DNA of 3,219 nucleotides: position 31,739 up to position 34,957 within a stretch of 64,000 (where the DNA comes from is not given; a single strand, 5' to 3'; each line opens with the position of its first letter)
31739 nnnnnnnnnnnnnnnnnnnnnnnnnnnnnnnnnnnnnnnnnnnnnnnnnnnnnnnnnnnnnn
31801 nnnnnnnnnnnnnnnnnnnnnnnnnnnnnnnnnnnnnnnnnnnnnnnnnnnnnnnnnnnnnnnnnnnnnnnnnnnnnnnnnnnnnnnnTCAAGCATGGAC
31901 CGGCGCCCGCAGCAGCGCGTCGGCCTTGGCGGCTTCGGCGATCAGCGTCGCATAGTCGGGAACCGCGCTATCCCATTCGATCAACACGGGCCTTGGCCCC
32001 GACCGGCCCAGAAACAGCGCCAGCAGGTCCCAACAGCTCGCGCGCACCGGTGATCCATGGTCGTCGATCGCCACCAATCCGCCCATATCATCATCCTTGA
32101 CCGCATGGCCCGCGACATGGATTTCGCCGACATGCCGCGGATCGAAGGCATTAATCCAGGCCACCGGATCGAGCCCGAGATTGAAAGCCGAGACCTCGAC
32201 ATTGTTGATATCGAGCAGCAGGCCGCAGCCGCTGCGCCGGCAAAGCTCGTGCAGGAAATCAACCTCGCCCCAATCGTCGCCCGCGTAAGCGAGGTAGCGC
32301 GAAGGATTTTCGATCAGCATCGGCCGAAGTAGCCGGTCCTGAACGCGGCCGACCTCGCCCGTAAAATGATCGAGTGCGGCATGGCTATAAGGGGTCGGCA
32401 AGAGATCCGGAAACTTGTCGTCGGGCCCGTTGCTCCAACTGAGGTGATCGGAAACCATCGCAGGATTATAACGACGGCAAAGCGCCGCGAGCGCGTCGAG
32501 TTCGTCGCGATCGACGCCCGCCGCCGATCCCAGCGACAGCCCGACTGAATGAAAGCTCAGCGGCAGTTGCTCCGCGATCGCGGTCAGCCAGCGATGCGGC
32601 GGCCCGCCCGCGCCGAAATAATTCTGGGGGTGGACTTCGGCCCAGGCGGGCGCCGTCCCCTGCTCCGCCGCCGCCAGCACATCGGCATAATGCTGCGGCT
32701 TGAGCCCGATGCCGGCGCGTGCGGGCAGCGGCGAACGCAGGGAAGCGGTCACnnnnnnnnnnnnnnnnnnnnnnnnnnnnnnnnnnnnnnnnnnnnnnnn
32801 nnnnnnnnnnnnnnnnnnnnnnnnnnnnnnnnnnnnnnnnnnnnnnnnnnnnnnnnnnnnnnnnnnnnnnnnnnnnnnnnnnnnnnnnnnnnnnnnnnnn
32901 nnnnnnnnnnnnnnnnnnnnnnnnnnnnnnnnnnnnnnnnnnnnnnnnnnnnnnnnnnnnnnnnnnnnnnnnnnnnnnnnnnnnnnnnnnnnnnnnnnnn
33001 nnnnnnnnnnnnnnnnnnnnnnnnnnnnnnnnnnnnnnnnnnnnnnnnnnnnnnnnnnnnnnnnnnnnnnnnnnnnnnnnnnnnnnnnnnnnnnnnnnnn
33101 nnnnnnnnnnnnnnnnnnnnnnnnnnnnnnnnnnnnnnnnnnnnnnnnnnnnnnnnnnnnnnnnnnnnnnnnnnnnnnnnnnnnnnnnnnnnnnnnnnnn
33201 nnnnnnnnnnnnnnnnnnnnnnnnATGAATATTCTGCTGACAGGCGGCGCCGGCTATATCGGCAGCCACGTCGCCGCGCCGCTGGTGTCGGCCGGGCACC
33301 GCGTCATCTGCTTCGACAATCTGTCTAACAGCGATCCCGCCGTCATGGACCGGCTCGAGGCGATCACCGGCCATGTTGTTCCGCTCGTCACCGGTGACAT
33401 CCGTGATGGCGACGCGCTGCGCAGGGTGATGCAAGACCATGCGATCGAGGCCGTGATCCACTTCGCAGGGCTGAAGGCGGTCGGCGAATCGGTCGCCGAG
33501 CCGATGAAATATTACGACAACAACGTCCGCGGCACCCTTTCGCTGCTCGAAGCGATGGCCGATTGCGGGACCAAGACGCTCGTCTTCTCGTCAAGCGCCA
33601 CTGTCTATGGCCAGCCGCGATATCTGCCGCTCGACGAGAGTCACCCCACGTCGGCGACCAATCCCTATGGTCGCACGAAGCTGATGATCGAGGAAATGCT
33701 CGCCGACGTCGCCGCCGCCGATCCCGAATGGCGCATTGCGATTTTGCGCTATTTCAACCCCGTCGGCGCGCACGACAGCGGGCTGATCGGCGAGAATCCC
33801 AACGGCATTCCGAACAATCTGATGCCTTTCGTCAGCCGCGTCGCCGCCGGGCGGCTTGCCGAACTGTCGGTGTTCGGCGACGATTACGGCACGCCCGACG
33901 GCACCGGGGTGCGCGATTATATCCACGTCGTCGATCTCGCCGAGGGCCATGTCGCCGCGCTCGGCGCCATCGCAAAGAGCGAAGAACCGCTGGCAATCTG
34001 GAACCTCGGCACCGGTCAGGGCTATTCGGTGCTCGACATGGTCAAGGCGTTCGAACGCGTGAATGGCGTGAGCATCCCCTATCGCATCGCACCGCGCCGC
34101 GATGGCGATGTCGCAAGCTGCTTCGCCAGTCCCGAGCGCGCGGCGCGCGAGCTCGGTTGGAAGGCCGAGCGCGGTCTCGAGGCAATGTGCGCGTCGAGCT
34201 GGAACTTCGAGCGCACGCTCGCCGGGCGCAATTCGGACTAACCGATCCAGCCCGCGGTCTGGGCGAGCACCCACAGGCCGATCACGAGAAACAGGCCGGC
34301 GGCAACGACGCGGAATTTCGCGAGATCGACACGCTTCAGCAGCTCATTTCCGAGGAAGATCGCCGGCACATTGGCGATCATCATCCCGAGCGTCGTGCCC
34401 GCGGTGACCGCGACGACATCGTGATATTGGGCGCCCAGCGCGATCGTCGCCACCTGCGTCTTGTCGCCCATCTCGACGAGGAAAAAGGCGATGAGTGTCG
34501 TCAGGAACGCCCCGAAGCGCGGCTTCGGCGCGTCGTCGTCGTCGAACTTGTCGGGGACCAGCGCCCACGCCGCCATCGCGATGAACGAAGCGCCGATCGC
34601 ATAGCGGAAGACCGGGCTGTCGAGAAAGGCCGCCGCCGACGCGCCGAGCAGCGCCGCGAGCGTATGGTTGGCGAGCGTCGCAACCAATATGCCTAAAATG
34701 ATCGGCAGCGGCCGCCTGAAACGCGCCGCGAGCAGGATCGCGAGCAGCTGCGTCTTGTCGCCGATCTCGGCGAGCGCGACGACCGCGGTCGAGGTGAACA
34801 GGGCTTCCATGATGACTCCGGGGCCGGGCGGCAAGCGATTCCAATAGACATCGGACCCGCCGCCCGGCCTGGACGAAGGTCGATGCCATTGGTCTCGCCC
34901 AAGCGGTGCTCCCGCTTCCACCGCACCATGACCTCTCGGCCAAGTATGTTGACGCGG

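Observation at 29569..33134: Bufferin-type RiPP operon (DUF2282 precursor / DUF692 MNIO / DUF2063 / DoxX) fused in-line with its own ECF sigma-F and NrsF anti-sigma factor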

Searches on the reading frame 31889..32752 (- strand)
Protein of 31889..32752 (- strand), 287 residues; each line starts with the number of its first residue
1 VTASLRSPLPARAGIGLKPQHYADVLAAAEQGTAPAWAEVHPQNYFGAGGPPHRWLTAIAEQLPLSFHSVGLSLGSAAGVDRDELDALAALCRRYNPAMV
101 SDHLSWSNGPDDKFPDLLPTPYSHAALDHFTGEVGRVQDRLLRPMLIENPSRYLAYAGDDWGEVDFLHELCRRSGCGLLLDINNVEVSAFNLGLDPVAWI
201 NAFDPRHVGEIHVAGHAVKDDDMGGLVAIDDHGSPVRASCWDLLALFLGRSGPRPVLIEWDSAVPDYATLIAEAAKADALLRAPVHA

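Call 3: search_protein_families(library=pfam, proteins=[window:31889-32752:-], max_evalue=0.01)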
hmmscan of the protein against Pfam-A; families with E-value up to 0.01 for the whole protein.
window:31889-32752:- (287 aa): 1 family
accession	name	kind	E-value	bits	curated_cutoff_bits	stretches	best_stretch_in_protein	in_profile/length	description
PF05114.20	MbnB_TglH_ChrH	-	4.2e-90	302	25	1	13-281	2-262/263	RiPP precursor modification enzyme MbnB/TglH/ChrH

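Call 4: search_protein_families(library=ncbifam, proteins=[window:31889-32752:-], max_evalue=0.01)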
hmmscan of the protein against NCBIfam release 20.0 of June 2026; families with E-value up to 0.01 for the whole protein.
window:31889-32752:- (287 aa): 5 families
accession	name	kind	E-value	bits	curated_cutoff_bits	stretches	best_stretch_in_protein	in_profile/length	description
NF050167.1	MNIO_BufB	equivalog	1.2e-96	323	310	1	13-277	1-261/262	MNIO family bufferin maturase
NF003818.2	PRK05409.1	equivalog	8e-56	189.5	360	1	13-276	2-259/264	HvfB family MNIO-type RiPP peptide maturase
NF050151.1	RiPP_MNIO_ApyH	equivalog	1.9e-21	76.5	400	1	58-271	50-270/283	multinuclear non-heme iron-dependent oxidative enzyme ApyH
TIGR04159.2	methbact_MbnB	equivalog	4.6e-08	32.9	325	1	77-238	58-215/261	methanobactin biosynthesis protein MbnB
NF050165.1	MNIO_ChrH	equivalog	6.4e-06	25.5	600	1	63-233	57-229/363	MNIO family chryseobactin maturase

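Call 17: find_related_loci(query=window:31889-32752:-, collection=genome_contigs, flank=5000)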
Query window:31889-32752:- (287 aa) in genome_contigs; peptide patterns used: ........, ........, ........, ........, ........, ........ (x = any residue, [..] = any of these).
90 stretches matched a pattern; 53 encode a relative of the query (tblastn E <= 1e-3); 52 distinct loci.
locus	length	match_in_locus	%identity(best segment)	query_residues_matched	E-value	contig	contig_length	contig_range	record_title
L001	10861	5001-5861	90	1-287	5e-173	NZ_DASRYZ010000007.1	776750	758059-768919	MAG: Sphingopyxis sp. isolate SMAG_U13687 k141_12462, whole genome shotgun sequence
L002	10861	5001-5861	88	1-287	1e-167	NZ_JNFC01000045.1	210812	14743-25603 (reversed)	Sphingopyxis sp. LC363 contig5, whole genome shotgun sequence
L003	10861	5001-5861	85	1-287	5e-162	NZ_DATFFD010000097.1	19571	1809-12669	MAG: Sphingopyxis sp. isolate SMAG_U8625 k141_650218, whole genome shotgun sequence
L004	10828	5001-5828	83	1-276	1e-156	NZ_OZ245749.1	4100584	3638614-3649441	MAG: Sphingopyxis sp. isolate 85fbbdd3-07de-4336-9047-d194fb9b772c chromosome 1, complete sequence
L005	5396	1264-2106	83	1-281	3e-156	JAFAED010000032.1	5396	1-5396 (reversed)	MAG: Proteobacteria bacterium isolate OH_SBlB_115 k127_1054817, whole genome shotgun sequence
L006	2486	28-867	84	9-287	8e-164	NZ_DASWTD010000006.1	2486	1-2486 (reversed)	MAG: Sphingopyxis sp. isolate SMAG_U3566 k141_191, whole genome shotgun sequence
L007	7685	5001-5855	81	1-285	4e-154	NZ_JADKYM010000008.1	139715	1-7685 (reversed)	Sphingopyxis solisilvae strain R366 NODE_8, whole genome shotgun sequence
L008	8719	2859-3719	82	1-287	3e-154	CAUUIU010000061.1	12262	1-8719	MAG TPA_asm: uncultured Sphingopyxis sp. isolate SRR17738092_bin.3_MetaWRAP_v1.3_MAG genome assembly, contig: ERZ1421162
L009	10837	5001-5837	83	9-287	6e-153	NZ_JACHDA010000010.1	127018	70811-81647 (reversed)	Sphingopyxis sp. JAI128 Ga0401629_10, whole genome shotgun sequence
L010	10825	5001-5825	83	13-287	3e-153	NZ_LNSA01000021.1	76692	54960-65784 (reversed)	Sphingopyxis sp. H115 H115_contig000021, whole genome shotgun sequence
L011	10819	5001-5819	83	9-281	8e-153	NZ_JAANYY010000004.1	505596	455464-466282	Sphingopyxis microcysteis strain Z10-6 NODE_3, whole genome shotgun sequence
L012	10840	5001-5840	83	9-287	1e-152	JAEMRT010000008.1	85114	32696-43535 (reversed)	MAG: Sphingopyxis sp. isolate SupBloom_Metag_073 Bloom_2_NODE_34_length_85114_cov_10.322529, whole genome shotgun sequen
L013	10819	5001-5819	83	9-281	1e-152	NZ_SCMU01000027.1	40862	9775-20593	Sphingopyxis sp. 2PD NODE_27_length_40862_cov_20.320278, whole genome shotgun sequence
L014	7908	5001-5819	83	9-281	1e-151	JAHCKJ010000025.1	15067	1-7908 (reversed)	MAG: Sphingopyxis sp. isolate TGS_PRO25 PRO25_25, whole genome shotgun sequence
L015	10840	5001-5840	82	9-287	6e-152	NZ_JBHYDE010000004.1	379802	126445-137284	MAG: Sphingopyxis sp. isolate CCAP1427_2_bin-002 CCAP1427_2_bin-002_c4, whole genome shotgun sequence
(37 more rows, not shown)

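Call 27: find_related_loci(query=A1, collection=metagenome_contigs, flank=6000)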
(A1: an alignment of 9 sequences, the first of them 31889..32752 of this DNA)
Query A1 (287 aa) in metagenome_contigs; peptide patterns used: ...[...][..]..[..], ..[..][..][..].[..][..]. (x = any residue, [..] = any of these).
600 stretches matched a pattern (row limit reached: there are more); 596 encode a relative of the query (tblastn E <= 1e-3); the best 80 are kept; 80 distinct loci.
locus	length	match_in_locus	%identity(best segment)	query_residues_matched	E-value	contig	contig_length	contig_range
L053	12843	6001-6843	83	1-281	2e-154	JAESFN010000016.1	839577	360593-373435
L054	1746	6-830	79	12-287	5e-160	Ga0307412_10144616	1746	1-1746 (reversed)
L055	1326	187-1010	82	9-281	5e-136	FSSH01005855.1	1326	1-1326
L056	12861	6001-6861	86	1-287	1e-149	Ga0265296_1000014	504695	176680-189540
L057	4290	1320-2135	52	7-281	1e-86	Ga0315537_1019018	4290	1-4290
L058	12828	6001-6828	50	2-281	3e-82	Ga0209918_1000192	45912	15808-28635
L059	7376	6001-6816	51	8-282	3e-80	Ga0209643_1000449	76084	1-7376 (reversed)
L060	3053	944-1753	48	9-281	1e-80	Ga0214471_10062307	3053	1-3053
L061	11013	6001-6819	51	11-283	3e-79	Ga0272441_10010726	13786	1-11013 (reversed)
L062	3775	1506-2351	48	1-281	3e-79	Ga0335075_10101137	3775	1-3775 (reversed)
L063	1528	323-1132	48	9-281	1e-83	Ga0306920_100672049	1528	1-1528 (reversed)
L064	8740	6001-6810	47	11-283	8e-79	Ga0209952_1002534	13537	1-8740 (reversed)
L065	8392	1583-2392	47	9-281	1e-78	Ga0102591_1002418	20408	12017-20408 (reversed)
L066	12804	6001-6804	49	11-281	1e-77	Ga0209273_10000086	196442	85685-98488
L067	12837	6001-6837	50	7-287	2e-77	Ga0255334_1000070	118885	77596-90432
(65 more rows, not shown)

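Call 38: search_solved_structures(query=window:31889-32752:-, max_evalue=0.001)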
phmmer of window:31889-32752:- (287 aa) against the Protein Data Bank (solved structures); distinct sequences matched with E-value up to 0.001: 6.
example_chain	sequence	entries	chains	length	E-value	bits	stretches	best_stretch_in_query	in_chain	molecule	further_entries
3bww_A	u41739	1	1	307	6e-37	130.5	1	33-217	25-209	Protein of unknown function DUF692/COG3220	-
8hci_D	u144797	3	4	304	1.7e-10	43.7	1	70-282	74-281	DUF692 family protein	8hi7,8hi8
7dz9_B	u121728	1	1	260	9.5e-07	31.4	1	83-222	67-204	cpMbnB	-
7dz9_A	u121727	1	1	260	9.5e-07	31.4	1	83-222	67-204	MbnB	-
7tcr_A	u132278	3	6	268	7.1e-06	28.5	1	62-219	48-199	Methanobactin biosynthesis cassette protein MbnB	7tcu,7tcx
7tcw_A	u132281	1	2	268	1.3e-05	27.6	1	62-217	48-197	Methanobactin biosynthesis cassette protein MbnB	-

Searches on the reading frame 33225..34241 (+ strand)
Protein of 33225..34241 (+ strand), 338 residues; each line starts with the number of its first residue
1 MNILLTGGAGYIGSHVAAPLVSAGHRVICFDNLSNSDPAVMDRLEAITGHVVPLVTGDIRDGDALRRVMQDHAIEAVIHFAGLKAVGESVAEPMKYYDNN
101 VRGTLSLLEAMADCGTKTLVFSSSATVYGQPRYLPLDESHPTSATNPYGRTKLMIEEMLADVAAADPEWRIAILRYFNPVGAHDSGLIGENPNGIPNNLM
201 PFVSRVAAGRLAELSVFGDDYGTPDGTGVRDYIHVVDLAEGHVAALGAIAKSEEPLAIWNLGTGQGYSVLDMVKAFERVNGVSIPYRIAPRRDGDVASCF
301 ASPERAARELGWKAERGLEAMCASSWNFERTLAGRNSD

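Call 53: search_protein_families(library=pfam, proteins=[window:33225-34241:+], max_evalue=0.001)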
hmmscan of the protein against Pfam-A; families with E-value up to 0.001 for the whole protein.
window:33225-34241:+ (338 aa): 10 families
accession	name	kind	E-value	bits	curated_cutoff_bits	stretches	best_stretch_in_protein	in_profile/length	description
PF01370.27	Epimerase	-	3.4e-58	197.3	20.9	1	3-262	1-240/240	NAD dependent epimerase/dehydratase family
PF16363.11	GDP_Man_Dehyd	-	5.6e-58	197.4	27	1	4-323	1-330/332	GDP-mannose 4,6 dehydratase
PF01073.25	3Beta_HSD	-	2.3e-17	63.4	22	1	5-159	2-157/280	3-beta hydroxysteroid dehydrogenase/isomerase family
PF02719.21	Polysacc_synt_2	-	3.2e-16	59.8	20.2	1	3-183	1-175/293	Polysaccharide biosynthesis protein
PF04321.23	RmlD_sub_bind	-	1.6e-14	54.1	27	1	1-262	1-213/287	RmlD substrate binding domain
PF08659.16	KR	-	1.2e-09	38.8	22.6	1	3-131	3-144/180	KR domain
PF07993.18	NAD_binding_4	-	2.3e-07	30.7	20.1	1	5-176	1-204/258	Male sterility protein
PF13460.12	NAD_binding_10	-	6.5e-07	29.8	27.2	1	7-135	1-110/184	NAD(P)H-binding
PF00106.31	adh_short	-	2.3e-05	24.4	26.6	1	3-111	3-119/195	short chain dehydrogenase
PF05368.20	NmrA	-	0.00025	21.2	27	1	2-124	4-107/298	NmrA-like family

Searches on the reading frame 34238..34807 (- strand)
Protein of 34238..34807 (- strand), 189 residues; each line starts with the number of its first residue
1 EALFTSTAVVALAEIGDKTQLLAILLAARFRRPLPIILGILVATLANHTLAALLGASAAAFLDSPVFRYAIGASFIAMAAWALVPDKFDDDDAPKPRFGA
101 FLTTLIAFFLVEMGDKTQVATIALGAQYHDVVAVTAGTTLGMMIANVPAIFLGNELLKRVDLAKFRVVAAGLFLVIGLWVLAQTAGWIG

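Call 53: search_protein_families(library=pfam, proteins=[window:34238-34807:-], max_evalue=0.001)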
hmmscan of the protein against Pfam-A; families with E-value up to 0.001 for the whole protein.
window:34238-34807:- (189 aa): 2 families
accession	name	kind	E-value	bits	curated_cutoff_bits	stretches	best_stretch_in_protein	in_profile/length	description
PF01169.24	GDT1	-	5.6e-41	139.2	27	2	102-177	1-75/75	Divalent cation/proton antiporter GDT1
PF01925.25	TauE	-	5.6e-06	26.6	32.6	0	26-107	51-133/237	Sulfite exporter TauE/SafE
